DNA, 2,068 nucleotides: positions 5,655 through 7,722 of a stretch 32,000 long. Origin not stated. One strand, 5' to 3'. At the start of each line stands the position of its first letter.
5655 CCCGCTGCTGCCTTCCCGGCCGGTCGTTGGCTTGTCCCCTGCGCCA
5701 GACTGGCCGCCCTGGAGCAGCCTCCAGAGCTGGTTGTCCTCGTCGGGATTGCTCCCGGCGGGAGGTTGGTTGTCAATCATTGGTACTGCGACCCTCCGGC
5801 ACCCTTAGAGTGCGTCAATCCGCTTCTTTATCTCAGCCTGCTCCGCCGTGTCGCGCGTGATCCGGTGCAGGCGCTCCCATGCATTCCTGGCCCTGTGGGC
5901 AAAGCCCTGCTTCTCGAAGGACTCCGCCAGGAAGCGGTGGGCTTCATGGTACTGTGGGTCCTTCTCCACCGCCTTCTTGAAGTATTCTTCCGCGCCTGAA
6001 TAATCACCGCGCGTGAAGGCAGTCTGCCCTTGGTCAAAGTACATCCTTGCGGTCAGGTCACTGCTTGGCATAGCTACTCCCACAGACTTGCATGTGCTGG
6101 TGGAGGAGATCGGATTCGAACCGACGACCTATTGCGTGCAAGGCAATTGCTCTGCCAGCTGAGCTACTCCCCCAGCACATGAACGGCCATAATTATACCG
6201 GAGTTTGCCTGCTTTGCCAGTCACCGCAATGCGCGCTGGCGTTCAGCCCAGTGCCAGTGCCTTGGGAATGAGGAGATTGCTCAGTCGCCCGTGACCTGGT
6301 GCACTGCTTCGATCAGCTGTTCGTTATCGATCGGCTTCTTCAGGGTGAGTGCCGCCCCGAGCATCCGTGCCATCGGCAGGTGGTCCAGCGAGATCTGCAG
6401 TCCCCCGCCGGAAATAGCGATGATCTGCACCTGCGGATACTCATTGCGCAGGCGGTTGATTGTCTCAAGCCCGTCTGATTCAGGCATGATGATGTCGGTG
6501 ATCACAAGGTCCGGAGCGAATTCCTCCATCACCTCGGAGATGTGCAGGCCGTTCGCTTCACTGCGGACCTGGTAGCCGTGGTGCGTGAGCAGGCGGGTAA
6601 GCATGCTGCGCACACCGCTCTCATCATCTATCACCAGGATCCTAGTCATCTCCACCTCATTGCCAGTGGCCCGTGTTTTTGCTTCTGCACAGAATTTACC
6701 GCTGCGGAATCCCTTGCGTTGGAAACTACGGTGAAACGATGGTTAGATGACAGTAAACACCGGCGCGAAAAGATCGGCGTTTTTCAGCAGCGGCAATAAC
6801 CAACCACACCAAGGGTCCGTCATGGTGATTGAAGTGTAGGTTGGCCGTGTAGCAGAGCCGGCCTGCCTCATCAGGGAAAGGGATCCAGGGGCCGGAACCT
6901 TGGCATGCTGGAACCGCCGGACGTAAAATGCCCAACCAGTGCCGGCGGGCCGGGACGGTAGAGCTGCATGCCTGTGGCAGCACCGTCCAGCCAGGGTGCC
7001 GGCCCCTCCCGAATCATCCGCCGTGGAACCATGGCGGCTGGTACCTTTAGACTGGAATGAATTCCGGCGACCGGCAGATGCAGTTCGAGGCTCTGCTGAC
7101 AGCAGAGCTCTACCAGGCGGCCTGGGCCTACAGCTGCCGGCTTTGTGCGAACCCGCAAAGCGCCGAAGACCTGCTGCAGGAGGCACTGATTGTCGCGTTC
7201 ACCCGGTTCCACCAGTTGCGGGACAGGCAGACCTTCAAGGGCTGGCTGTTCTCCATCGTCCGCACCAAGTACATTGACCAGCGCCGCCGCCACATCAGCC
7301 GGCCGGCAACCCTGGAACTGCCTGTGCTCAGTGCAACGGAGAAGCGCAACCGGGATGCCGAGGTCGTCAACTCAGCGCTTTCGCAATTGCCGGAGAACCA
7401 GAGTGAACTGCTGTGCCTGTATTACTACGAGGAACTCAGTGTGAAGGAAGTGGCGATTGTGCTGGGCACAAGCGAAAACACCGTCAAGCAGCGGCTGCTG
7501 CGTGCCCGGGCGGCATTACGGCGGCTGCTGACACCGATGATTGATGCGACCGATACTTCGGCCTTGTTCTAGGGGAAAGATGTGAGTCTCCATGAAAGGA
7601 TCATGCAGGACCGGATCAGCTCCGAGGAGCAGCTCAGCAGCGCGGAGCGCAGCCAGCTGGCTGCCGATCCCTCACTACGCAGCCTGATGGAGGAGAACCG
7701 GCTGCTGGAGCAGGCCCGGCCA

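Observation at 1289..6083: Compact five-gene envelope operon: TPR, zinc-ribbon/RDD, 6-TM protein, TolC-like and an orphan MacB-type ATPase, with no permease or adaptor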

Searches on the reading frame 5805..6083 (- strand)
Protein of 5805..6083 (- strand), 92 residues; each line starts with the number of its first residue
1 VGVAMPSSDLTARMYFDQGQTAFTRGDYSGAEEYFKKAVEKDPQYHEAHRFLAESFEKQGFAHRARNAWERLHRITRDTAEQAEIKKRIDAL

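Call 3: search_protein_families(library=pfam, proteins=[window:5805-6083:-], max_evalue=0.1)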
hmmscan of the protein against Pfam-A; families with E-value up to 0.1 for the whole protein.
window:5805-6083:- (92 aa): 22 families
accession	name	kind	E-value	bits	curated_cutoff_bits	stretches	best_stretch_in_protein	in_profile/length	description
PF07719.23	TPR_2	-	4.1e-10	39.4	27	1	14-45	3-34/34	Tetratricopeptide repeat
PF13432.12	TPR_16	-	1.1e-08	35.8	32.7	1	16-73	1-57/65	Tetratricopeptide repeat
PF13428.12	TPR_14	-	3.4e-07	30.7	23.5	1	15-54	4-43/44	Tetratricopeptide repeat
PF14559.12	TPR_19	-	5.6e-07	30.2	25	1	23-88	2-67/68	Tetratricopeptide repeat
PF13424.12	TPR_12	-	6.4e-07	29.9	30.1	1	6-40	39-73/77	Tetratricopeptide repeat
PF00515.34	TPR_1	-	1.5e-06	28.2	27.8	1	12-45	1-34/34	Tetratricopeptide repeat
PF13414.12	TPR_11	-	1.1e-05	25.5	26.8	1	20-60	2-42/42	TPR repeat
PF13181.12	TPR_8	-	5.4e-05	23.5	25.7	1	12-44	1-33/34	Tetratricopeptide repeat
PF14863.12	Alkyl_sulf_dimr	-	0.00027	21.8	26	1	17-66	74-123/139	Alkyl sulfatase dimerisation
PF13374.12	TPR_10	-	0.00092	19.6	27.5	1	19-40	9-30/42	Tetratricopeptide repeat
PF08590.15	DUF1771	-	0.0016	19.2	28.7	1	14-50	17-53/64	Domain of unknown function (DUF1771)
PF13371.12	TPR_9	-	0.0029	18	35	1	12-50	29-67/73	Tetratricopeptide repeat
PF13174.12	TPR_6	-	0.0036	18.3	26.3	0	15-44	3-32/33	Tetratricopeptide repeat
PF06034.16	DUF919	-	0.0041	17.4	21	1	69-90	27-48/62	Nucleopolyhedrovirus protein of unknown function (DUF919)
PF23914.1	TPR_CcmH_CycH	-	0.03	14.6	42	1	26-78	101-153/158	Cytochrome c-type biogenesis protein H TPR domain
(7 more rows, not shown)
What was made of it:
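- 5805..6071 (-): Small cytoplasmic TPR protein, 88 aa from the conserved ATG. The ORF is open back to the GTG at 6083. There is no signal peptide. TPR_2 39.4 bits and TPR_16 35.8 bits (call 3).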

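Call 4: search_protein_families(library=ncbifam, proteins=[window:5805-6083:-], max_evalue=0.1)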
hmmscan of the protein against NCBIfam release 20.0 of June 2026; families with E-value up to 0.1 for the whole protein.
window:5805-6083:- (92 aa): 23 families
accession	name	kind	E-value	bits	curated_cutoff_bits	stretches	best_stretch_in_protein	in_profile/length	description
NF040959.1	MamA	equivalog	1.4e-08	34.4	200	1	10-86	35-111/204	magnetosome protein MamA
TIGR02521.1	type_IV_pilW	equivalog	2.5e-08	33.7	154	1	5-90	128-213/234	type IV pilus biogenesis/stability protein PilW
TIGR02917.1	PEP_TPR_lipo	equivalog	6.3e-06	24.3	312.2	1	12-81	397-466/899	XrtA/PEP-CTERM system TPR-repeat protein PrsT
NF033920.0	C39_PA2778_fam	equivalog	1.6e-05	24.5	150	1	13-74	191-252/255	PA2778 family cysteine peptidase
TIGR04510.1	mod_pep_cyc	subfamily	3.8e-05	22.4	400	1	7-73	393-459/814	putative peptide modification system cyclase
NF053607.1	CHU_0125_OmpA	equivalog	0.0001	21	620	1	30-91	71-132/639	CHU_0125 family OmpA-like outer membrane integrity protein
TIGR02795.1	tol_pal_ybgF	equivalog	0.00013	22.5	90.1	1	6-72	33-102/119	tol-pal system protein YbgF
TIGR00540.1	TPR_hemY_coli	hypoth_equivalog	0.00013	20.9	142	1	19-70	333-383/385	heme biosynthesis-associated TPR protein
TIGR02552.1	LcrH_SycD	equivalog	0.00028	20.6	104.8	1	20-91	60-131/136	SycD/LcrH family type III secretion system chaperone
NF008757.0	PRK11788.1-5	equivalog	0.0008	18.7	363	1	9-74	177-242/388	lipopolysaccharide assembly protein LapB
NF047371.1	FlcA_CTERM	equivalog_domain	0.0014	17.2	300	1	10-72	120-181/646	periplasmic flagellar collar protein FlcA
NF047507.1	TPR_BatC_Lepto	exception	0.0018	17.8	175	1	7-52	91-136/214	TPR repeat-containing protein BatC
NF040561.1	PrimPol_Msp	equivalog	0.0059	15.2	200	1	14-68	27-76/515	CRISPR-associated primase-polymerase type A1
TIGR03302.1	OM_YfiO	subfamily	0.01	15.3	81.4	1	8-48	29-69/239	outer membrane protein assembly factor BamD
NF052312.1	T9SS_PorW_SprE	equivalog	0.011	14.4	250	1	8-78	212-282/716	type IX secretion system periplasmic lipoprotein PorW/SprE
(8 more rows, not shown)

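Call 77: search_protein_families(library=padloc, proteins=[window:5805-6083:-], max_evalue=0.01)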
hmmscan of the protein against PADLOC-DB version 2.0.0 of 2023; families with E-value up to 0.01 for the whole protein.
window:5805-6083:- (92 aa): 1 family
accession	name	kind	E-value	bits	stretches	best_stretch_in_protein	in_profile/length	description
PDLC01799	CARF1--CARF_HEPN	-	0.0026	14.8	1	18-78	195-255/454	-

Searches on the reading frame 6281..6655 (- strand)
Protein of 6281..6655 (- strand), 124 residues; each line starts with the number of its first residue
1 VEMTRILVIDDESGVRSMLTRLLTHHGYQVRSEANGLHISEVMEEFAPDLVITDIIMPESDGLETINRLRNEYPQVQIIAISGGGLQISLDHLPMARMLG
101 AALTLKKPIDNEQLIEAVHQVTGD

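Call 77: search_protein_families(library=padloc, proteins=[window:6281-6655:-], max_evalue=0.01)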
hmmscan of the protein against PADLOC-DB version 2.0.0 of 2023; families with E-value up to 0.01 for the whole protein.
window:6281-6655:- (124 aa): 1 family
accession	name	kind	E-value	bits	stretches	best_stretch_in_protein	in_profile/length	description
PDLC00405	SduA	-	6e-05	20.7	1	4-64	7-67/323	DUF4263 domain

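Call 78: search_protein_families(library=ncbifam, proteins=[window:6281-6655:-], max_evalue=0.01)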
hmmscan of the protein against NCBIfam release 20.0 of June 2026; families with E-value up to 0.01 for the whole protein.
window:6281-6655:- (124 aa): 97 families (the best 25 are shown)
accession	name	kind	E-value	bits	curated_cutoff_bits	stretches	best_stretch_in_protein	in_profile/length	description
NF045505.1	RR_RssB_Pseudo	equivalog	2.4e-18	66.4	700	1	4-116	6-115/394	two-component system response regulator RssB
NF046022.1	RespRegCpdRBruc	equivalog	8.6e-18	64.5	180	1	3-121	1-116/120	cell cycle two-component system response regulator CpdR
TIGR01818.1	ntrC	equivalog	2.3e-17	63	558.6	1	6-120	1-112/463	nitrogen regulation protein NR(I)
NF046020.1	HisKinCckABruc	equivalog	4.3e-17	61.3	1000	1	4-121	750-866/868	cell cycle histidine kinase CckA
NF007969.0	PRK10693.1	equivalog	5.2e-17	61.9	329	1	5-118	9-120/337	two-component system response regulator RssB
NF007005.1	PRK09468.1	equivalog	5.3e-17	62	331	1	2-121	2-118/237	osmolarity response regulator transcription factor OmpR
NF047793.1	ResRegPgtA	equivalog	3.9e-16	58.9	650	1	4-120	6-119/414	two-component system response regulator PgtA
NF006900.1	PRK09390.1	equivalog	5e-16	58.8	255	1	4-120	5-118/203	response regulator FixJ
NF045717.1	DVU0259_DivK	exception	7.9e-16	58.3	160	1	4-121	3-115/117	DVU0259 family response regulator domain-containing protein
NF051870.1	NAssimRespRegNtrX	equivalog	9.5e-16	57.7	600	1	4-120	2-117/452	nitrogen assimilation response regulator NtrX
NF045944.1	ResRegRpaBCyano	equivalog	9.4e-15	54.6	330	1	7-114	1-104/229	response regulator transcription factor RpaB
NF041367.1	CheY_Halo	equivalog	3.4e-14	53.2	200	1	6-121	1-113/114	chemotaxis protein CheY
NF040534.1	resp_reg_YycF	equivalog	1.8e-13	50.3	340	1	5-118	2-111/231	response regulator YycF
NF008469.0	PRK11361.1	equivalog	1.8e-13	50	714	1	3-81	4-82/461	acetoacetate metabolism transcriptional regulator AtoC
NF053512.1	nitric_RR_NosR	exception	4.4e-13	49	400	1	6-84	1-79/422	response regulator c-di-GMP phosphodiesterase, NosR family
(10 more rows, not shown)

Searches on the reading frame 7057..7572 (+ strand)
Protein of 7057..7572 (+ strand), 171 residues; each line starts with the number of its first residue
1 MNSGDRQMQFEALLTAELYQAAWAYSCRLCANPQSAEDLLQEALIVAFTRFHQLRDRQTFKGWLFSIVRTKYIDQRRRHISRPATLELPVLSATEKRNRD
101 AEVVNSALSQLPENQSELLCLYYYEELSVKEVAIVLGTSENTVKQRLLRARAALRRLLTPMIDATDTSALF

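Call 78: search_protein_families(library=ncbifam, proteins=[window:7057-7572:+], max_evalue=0.01)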
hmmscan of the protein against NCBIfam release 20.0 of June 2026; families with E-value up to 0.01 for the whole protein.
window:7057-7572:+ (171 aa): 90 families (the best 25 are shown)
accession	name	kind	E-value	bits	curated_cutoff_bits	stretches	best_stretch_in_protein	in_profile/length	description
TIGR02983.1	SigE-fam_strep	subfamily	4e-27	95.1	141.55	1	7-158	5-158/162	SigE family RNA polymerase sigma factor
TIGR02937.1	sigma70-ECF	superfamily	3.3e-26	91.9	42.9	1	16-157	8-164/165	sigma-70 family RNA polymerase sigma factor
TIGR02950.1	SigM_subfam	subfamily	2.8e-24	85.8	147.95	1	17-158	8-158/159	RNA polymerase sigma factor, SigM family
NF009166.1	PRK12513.1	equivalog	1.8e-22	80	206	1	4-161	19-189/193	RNA polymerase sigma factor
NF007227.0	PRK09645.1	subfamily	1.7e-21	76.9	202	1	12-159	16-171/177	sigma-70 family RNA polymerase sigma factor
NF058625.1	sigma_PG0214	equivalog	5.2e-21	75.1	130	1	17-159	12-162/170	GFO_1088 family ECF-type sigma factor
NF009164.0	PRK12511.1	equivalog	6.3e-21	74.7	185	1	22-157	17-158/182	RNA polymerase sigma factor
NF006930.0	PRK09415.1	subfamily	8.5e-21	74.6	198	1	31-158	38-175/179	RNA polymerase factor sigma C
NF007215.0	PRK09637.1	equivalog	1.1e-20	74.4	212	1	30-159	22-155/181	RNA polymerase sigma factor SigZ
TIGR02959.1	SigZ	equivalog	1.2e-20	74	168.65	1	30-159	16-149/170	RNA polymerase sigma factor SigZ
NF053879.1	RNAPolSigSigVBac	equivalog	3.4e-20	72.3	190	1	16-158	15-155/160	RNA polymerase sigma factor SigV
TIGR02985.1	Sig70_bacteroi1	subfamily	6.5e-20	72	126.4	1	16-157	8-161/162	RNA polymerase sigma-70 factor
NF008888.0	PRK11922.1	equivalog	2.3e-19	69.9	204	1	32-167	53-205/231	RNA polymerase sigma factor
NF007225.0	PRK09643.1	equivalog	4.4e-19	69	190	1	4-165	24-189/204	RNA polymerase sigma factor SigM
TIGR02954.1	Sig70_famx3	hypoth_equivalog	4.7e-19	68.8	188.5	1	9-159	17-168/170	RNA polymerase sigma-70 factor, TIGR02954 family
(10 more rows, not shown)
